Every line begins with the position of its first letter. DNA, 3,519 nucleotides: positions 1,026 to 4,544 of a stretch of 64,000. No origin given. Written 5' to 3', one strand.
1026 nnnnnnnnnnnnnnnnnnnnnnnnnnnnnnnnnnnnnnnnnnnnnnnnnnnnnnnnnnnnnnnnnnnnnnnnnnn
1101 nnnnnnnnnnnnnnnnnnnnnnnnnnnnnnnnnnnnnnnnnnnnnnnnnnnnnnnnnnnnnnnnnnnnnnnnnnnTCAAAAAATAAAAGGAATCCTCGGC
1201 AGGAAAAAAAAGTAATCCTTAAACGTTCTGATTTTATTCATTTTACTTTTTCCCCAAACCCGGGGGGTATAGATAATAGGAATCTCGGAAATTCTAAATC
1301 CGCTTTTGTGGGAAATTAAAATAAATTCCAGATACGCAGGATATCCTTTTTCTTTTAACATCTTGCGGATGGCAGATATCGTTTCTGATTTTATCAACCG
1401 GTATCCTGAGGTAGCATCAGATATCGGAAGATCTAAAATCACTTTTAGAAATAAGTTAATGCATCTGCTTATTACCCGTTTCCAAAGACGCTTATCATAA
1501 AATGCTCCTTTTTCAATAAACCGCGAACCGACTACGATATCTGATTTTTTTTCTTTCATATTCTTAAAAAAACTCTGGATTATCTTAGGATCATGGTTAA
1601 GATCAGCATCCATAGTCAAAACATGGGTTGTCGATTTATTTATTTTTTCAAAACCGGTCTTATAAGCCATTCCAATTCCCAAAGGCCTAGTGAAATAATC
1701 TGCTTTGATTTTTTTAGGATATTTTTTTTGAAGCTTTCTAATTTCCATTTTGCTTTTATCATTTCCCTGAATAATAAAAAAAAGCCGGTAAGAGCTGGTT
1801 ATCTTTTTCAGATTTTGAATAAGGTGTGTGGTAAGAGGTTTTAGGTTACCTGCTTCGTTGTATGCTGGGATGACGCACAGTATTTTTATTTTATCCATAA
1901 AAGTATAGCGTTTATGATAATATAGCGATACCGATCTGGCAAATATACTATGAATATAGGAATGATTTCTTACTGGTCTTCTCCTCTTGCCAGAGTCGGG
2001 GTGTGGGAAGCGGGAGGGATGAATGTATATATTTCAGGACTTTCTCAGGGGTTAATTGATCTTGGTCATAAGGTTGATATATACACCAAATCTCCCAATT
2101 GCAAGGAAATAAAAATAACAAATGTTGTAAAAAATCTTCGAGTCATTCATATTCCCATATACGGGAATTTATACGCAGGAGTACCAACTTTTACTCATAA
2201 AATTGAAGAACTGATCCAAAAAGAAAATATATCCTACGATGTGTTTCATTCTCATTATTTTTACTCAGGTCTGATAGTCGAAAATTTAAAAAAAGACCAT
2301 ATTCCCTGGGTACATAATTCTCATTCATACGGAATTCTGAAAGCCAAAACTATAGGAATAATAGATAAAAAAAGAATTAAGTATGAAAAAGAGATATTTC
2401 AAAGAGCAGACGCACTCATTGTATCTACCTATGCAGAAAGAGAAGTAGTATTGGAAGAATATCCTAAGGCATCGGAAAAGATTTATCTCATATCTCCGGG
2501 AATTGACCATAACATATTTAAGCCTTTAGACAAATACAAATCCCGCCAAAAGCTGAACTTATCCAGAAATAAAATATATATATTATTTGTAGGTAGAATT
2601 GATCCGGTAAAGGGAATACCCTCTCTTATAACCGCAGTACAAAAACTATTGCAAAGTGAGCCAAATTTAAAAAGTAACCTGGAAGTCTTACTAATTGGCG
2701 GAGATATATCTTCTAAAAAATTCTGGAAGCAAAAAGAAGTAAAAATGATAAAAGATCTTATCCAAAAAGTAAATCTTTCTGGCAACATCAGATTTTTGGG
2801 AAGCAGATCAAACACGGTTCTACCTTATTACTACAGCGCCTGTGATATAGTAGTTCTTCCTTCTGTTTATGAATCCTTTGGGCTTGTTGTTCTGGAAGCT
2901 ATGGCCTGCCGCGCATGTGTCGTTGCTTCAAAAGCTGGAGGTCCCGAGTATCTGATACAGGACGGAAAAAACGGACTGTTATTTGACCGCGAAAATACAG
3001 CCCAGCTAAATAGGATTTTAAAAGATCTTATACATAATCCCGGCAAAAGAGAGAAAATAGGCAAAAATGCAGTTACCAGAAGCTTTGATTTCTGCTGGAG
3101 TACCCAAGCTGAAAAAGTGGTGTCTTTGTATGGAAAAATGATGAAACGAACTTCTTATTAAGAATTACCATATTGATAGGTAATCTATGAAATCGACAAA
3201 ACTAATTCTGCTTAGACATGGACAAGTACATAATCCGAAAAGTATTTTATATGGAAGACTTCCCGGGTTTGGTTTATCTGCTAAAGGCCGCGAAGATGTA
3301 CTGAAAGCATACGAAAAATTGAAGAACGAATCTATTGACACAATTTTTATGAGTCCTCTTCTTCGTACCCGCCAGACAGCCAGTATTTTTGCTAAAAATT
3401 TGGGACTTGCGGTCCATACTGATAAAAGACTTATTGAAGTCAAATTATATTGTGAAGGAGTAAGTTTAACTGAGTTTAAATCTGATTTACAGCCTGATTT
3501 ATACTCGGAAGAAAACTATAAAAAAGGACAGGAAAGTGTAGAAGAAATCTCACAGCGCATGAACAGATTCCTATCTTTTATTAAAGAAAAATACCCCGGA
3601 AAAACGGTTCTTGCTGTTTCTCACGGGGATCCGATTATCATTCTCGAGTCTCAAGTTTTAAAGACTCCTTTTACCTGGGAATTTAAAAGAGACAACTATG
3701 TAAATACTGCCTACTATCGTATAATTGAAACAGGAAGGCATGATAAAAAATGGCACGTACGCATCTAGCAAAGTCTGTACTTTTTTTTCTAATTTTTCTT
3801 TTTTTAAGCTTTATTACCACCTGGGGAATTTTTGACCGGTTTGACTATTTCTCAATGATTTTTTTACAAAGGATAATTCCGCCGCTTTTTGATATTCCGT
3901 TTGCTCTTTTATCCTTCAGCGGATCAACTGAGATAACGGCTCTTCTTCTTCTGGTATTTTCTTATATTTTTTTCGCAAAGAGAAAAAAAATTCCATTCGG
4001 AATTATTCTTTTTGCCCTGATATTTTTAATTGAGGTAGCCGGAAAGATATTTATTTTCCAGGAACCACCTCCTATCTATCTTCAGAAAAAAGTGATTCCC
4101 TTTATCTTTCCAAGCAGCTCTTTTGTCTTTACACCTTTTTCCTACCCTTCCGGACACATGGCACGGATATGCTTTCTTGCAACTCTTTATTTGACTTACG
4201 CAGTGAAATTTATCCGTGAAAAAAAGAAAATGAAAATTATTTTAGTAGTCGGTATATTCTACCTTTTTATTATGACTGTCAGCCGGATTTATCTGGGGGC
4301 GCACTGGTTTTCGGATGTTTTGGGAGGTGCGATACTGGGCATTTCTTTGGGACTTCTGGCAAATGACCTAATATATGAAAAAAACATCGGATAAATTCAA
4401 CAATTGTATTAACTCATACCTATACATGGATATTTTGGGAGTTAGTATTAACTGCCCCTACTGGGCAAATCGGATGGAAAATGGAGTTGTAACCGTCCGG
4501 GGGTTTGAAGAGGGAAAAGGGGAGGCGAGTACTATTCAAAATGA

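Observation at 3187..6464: Overlapping four-gene operon: histidine phosphatase, PAP2 phosphatase, NlpC/P60-like hydrolase and an orphan MurD-like ligase, abutting the carrier-protein locus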

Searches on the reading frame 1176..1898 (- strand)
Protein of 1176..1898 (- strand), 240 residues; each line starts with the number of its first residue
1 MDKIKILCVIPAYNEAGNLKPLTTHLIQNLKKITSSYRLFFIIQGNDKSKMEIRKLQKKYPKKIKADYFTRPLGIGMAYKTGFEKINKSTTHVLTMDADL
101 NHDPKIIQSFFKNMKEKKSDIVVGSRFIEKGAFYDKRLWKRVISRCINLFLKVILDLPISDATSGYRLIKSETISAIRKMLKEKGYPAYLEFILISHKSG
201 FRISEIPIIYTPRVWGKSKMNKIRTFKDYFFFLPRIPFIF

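Call 3: search_protein_families(library=pfam, proteins=[window:1176-1898:-], max_evalue=0.01)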
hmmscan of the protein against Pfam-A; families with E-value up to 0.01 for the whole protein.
window:1176-1898:- (240 aa): 1 family
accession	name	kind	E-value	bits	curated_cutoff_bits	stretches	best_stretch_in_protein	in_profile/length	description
PF00535.33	Glycos_transf_2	-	3.2e-16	60.2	23.3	1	9-172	3-162/168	Glycosyl transferase family 2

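Call 4: search_protein_families(library=ncbifam, proteins=[window:1176-1898:-], max_evalue=0.01)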
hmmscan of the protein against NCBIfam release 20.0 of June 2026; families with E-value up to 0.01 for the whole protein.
window:1176-1898:- (240 aa): 7 families
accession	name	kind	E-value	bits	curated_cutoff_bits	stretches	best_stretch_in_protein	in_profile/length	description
TIGR04182.1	glyco_TIGR04182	equivalog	2.3e-15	56.8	325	1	8-224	4-205/293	S-layer glycoprotein N-glycosyltransferase AglJ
NF047588.1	GlcsyltransPgfSStrep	equivalog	1.2e-13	50.9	500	1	5-182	2-172/308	glycosyltransferase PgfS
NF058614.1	PPMAGASynPpgS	equivalog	3.2e-13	49.6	370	1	8-222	4-212/226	polyprenyl-phospho-N-acetylgalactosaminyl synthase PpgS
NF007986.1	PRK10714.1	equivalog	2.5e-11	43.2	529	1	5-224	7-214/316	undecaprenyl-phosphate 4-deoxy-4-formamido-L-arabinose transferase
NF045692.1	OglycostaseCruG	equivalog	1.5e-06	27.4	600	1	6-130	43-169/386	2'-O-glycosyltransferase CruG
TIGR01556.1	rhamnosyltran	subfamily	6e-06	25.6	200.55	1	24-131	8-116/281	rhamnosyltransferase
NF041391.1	DPhHxTase_Halo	equivalog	1.5e-05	24.1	375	1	27-221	14-193/213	dolichyl-phosphate hexose transferase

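Call 59: find_encoding_contigs(protein=window:1176-1898:-, flank=10000, max_places=1)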
Protein window:1176-1898:- (240 aa): 5 contigs read that carry it; 1 place shown.
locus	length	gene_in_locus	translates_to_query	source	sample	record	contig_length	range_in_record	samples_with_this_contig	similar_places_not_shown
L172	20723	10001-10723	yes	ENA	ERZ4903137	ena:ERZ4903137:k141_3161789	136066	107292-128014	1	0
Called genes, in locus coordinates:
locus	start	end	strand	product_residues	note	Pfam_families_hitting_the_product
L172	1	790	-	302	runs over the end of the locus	PF18075:FtsX_ECD, PF02687:FtsX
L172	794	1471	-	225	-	PF00005:ABC_tran, PF13304:AAA_21 (faint)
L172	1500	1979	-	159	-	-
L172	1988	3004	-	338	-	PF03462:PCRF, PF00472:RF-1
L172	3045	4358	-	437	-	-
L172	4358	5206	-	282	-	PF00291:PALP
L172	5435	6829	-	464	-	PF08245:Mur_ligase_M, PF02875:Mur_ligase_C (weak)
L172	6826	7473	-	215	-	-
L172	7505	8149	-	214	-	PF01569:PAP2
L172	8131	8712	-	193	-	PF00300:His_Phos_1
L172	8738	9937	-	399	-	PF13439:Glyco_transf_4, PF13579:Glyco_trans_4_4, PF20706:GT4-conflict, PF00982:Glyco_transf_20 (weak), PF00534:Glycos_transf_1, PF13692:Glyco_trans_1_4, PF13524:Glyco_trans_1_2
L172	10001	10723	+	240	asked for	PF00535:Glycos_transf_2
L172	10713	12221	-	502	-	PF13231:PMT_2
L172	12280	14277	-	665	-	PF09586:YfhO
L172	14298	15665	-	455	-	PF10502:Peptidase_S26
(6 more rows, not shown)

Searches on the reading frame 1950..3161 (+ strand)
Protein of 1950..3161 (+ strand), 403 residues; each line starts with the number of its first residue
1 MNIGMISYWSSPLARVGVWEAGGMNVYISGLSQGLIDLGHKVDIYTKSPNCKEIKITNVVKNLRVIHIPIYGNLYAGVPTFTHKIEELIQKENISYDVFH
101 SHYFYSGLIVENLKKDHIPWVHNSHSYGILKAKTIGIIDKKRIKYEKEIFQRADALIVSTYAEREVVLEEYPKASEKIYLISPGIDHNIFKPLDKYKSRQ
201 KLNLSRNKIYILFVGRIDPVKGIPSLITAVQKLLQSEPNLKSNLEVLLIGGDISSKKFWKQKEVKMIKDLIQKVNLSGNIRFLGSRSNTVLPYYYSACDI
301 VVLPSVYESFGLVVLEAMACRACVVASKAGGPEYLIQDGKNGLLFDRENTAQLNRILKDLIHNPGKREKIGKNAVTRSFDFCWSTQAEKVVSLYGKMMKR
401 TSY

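Call 3: search_protein_families(library=pfam, proteins=[window:1950-3161:+], max_evalue=0.01)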
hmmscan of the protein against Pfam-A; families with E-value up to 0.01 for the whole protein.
window:1950-3161:+ (403 aa): 8 families
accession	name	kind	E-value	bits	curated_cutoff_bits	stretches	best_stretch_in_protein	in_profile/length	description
PF00534.26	Glycos_transf_1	-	3.7e-45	154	26.4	1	196-374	3-169/172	Glycosyl transferases group 1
PF13692.12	Glyco_trans_1_4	-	4.5e-30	105.2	27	1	210-363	3-142/142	Glycosyl transferases group 1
PF13439.12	Glyco_transf_4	-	1.6e-21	77.5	28.5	1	22-187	2-168/170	Glycosyltransferase Family 4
PF13579.12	Glyco_trans_4_4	-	1.7e-14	54.9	29.7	1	22-174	1-148/158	Glycosyl transferase 4-like domain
PF20706.3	GT4-conflict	-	9e-10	38.5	26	1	141-338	135-322/385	Family 4 Glycosyltransferase in conflict systems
PF13524.12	Glyco_trans_1_2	-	1.2e-07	32.2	25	1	252-378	22-129/144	Glycosyl transferase-like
PF00982.27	Glyco_transf_20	-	1.4e-06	27.7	32.5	1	204-322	271-396/473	Glycosyltransferase family 20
PF13477.12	Glyco_trans_4_2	-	0.0011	19.5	23.4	1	25-158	10-137/139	Glycosyl transferase 4-like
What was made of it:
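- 1950..3161 (+): GT4 glycosyltransferase. It is the first gene of the co-directional run. It is a neighbour specific to Gottesmanbacteria and not part of the deeply conserved module. Glycos_transf_1 scores 154 bits (call 3).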

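Call 4: search_protein_families(library=ncbifam, proteins=[window:1950-3161:+], max_evalue=0.01)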
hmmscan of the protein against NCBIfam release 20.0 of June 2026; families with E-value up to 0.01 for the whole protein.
window:1950-3161:+ (403 aa): 52 families (the best 25 are shown)
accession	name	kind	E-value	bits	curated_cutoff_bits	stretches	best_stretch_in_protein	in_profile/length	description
TIGR03449.1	mycothiol_MshA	equivalog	1.5e-78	264.5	462.5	1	3-398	2-404/406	D-inositol-3-phosphate glycosyltransferase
TIGR02149.1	glgA_Coryne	subfamily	2.4e-40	138.9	302.4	1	84-397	72-390/391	glycogen synthase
NF041876.1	EPS_EpsE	equivalog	2.7e-29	102.6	400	1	153-377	162-375/389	exopolysaccharide biosynthesis GT4 family glycosyltransferase EpsE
TIGR02472.1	sucr_P_syn_N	equivalog_domain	5.3e-28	98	576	1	79-390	98-434/439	sucrose-phosphate synthase, putative, glycosyltransferase domain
TIGR03088.1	stp2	hypoth_equivalog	5.2e-27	94.8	409.05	1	175-396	159-372/374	TIGR03088 family PEP-CTERM/XrtA system glycosyltransferase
TIGR03999.1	thiol_BshA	equivalog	5.5e-27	94.6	273.7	1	21-398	11-374/375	N-acetyl-alpha-D-glucosaminyl L-malate synthase BshA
TIGR04157.1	glyco_rSAM_CFB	subfamily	2.6e-26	92.6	400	1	140-358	157-361/406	TIGR04157 family glycosyltransferase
NF012028.0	PRK15484.1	subfamily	1e-24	87.4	618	1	144-387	131-368/380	lipopolysaccharide N-acetylglucosaminyltransferase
TIGR04047.1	MSMEG_0565_glyc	hypoth_equivalog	4.2e-24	85.3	259.85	1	29-394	19-371/373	MSMEG_0565 family glycosyltransferase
NF038295.1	EPS_HpsP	equivalog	4.4e-24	85.2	550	1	22-397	14-387/388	hormogonium polysaccharide biosynthesis glycosyltransferase HpsP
TIGR02470.1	sucr_synth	equivalog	1.4e-23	82.9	810.4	1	157-393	501-744/784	sucrose synthase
NF038229.1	Glyco4_Geo_Pelo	equivalog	9.1e-23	80.8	400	1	140-398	97-337/338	GPMC system family 4 glycosyltransferase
TIGR04063.1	stp3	hypoth_equivalog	1.1e-21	77.2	442.05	1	145-393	150-391/397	TIGR04063 family PEP-CTERM/XrtA system glycosyltransferase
NF047684.1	TeichurnBiosyTuaC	equivalog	1.6e-20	73.4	550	1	82-396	95-388/391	teichuronic acid biosynthesis protein TuaC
NF038298.1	EPS_HpsO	equivalog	3.8e-20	72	575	1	150-394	144-384/388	hormogonium polysaccharide biosynthesis glycosyltransferase HpsO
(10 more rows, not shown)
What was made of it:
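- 1950..3161 (+): The best NCBIfam match is MshA-type D-inositol-3-phosphate glycosyltransferase at 264.5 bits, below its 462.5 cut-off (call 4).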

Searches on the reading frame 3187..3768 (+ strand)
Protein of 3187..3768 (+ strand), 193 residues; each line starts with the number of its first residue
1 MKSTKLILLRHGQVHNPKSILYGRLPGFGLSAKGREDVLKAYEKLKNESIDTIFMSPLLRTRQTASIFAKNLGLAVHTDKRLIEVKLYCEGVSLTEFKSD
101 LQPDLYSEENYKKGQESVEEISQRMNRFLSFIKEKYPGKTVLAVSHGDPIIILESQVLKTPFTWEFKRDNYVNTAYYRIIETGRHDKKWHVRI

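Call 3: search_protein_families(library=pfam, proteins=[window:3187-3768:+], max_evalue=0.01)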
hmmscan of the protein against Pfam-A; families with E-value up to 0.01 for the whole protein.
window:3187-3768:+ (193 aa): 1 family
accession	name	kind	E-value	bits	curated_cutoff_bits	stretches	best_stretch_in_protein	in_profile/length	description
PF00300.27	His_Phos_1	-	1.3e-32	113.5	21.7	1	6-179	1-179/194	Histidine phosphatase superfamily (branch 1)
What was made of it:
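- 3187..3768 (+): Histidine phosphatase (branch 1). It is a lineage-specific neighbour of unknown substrate. His_Phos_1 scores 113.5 bits (call 3).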

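Call 4: search_protein_families(library=ncbifam, proteins=[window:3187-3768:+], max_evalue=0.01)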
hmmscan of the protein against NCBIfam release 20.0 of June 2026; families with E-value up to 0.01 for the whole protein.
window:3187-3768:+ (193 aa): 17 families
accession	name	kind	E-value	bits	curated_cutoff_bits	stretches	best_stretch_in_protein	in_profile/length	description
NF005567.0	PRK07238.1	equivalog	9.6e-23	81.1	326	1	2-161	176-341/378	bifunctional RNase H/acid phosphatase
NF038349.1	dPGM_arch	equivalog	7.8e-22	78.1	225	1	7-158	2-149/194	2,3-diphosphoglycerate-dependent phosphoglycerate mutase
TIGR03162.1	ribazole_cobC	equivalog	3.4e-21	75.5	162.9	1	6-163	1-161/176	alpha-ribazole phosphatase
NF045917.1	PhserinePhPspA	equivalog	2.5e-20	73.1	350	1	5-171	3-177/211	phosphoserine phosphatase PspA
TIGR03848.1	MSMEG_4193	subfamily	1e-16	61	203.85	1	6-150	2-156/204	MSMEG_4193 family putative phosphomutase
NF002901.0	PRK03482.1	equivalog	5.5e-12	45.8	261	1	7-165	5-169/215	2,3-diphosphoglycerate-dependent phosphoglycerate mutase GpmB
NF002217.0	PRK01112.1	equivalog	6.6e-10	38.7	320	1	4-68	2-66/228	2,3-bisphosphoglycerate-dependent phosphoglycerate mutase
NF011580.0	PRK15004.1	equivalog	1.4e-09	38.3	250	1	5-168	2-173/203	adenosylcobalamin/alpha-ribazole phosphatase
NF009993.0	PRK13462.1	equivalog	5e-08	32.8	226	1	2-148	4-149/203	acid phosphatase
NF010718.0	PRK14120.1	equivalog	4.7e-06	26.1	366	1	3-71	4-77/249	phosphoglyceromutase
NF009994.0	PRK13463.1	equivalog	3.6e-05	23.6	277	1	7-155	6-160/203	phosphoserine phosphatase 1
TIGR01258.1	pgm_1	subfamily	0.00023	20.7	81.7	1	5-71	2-70/245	2,3-bisphosphoglycerate-dependent phosphoglycerate mutase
NF010717.0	PRK14119.1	equivalog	0.00024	20.7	378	1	5-67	3-67/228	2,3-diphosphoglycerate-dependent phosphoglycerate mutase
NF002339.0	PRK01295.1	equivalog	0.00038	20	316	1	4-74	3-75/206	2,3-bisphosphoglycerate-dependent phosphoglycerate mutase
TIGR00249.1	sixA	equivalog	0.00075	19.4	74.5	1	6-73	3-68/154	phosphohistidine phosphatase SixA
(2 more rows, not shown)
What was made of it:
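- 3187..3768 (+): No NCBIfam equivalog reaches its cut-off (call 4).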

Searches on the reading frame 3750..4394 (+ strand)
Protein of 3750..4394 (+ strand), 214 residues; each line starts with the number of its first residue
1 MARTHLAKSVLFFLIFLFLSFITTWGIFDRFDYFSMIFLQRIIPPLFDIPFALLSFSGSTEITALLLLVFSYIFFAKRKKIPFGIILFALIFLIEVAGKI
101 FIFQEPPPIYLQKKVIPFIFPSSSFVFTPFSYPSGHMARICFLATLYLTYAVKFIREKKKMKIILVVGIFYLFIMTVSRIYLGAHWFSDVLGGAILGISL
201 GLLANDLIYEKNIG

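Call 3: search_protein_families(library=pfam, proteins=[window:3750-4394:+], max_evalue=0.01)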
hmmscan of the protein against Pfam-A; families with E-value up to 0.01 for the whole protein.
window:3750-4394:+ (214 aa): 2 families
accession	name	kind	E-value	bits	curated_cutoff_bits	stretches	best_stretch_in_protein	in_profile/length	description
PF01569.27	PAP2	-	5.3e-16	59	27.2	1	125-207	47-124/130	PAP2 superfamily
PF14378.12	PAP2_3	-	3.4e-05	24.2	27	1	67-198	45-185/190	PAP2 superfamily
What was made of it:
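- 3750..4394 (+): PAP2 membrane phosphatase, of the undecaprenyl-diphosphate or lipid-phosphate phosphatase type. It is a lineage-specific neighbour. PAP2 scores 59 bits (call 3).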

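Call 4: search_protein_families(library=ncbifam, proteins=[window:3750-4394:+], max_evalue=0.01)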
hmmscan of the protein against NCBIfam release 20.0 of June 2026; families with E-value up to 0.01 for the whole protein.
window:3750-4394:+ (214 aa): 3 families
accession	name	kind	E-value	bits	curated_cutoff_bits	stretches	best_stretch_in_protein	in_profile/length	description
NF047884.1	UdeprDiPSep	equivalog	1.2e-07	31.8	250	1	74-207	65-186/188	undecaprenyl-diphosphatase SepP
NF007975.0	PRK10699.1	equivalog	1.3e-07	31.2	261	1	127-209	154-231/254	phosphatidylglycerophosphatase B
NF008813.0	PRK11837.1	equivalog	5.2e-06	26.5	229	1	131-210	104-173/202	undecaprenyl-diphosphate phosphatase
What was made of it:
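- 3750..4394 (+): There are weak matches to SepP, PgpB and undecaprenyl-diphosphate phosphatase models (call 4).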
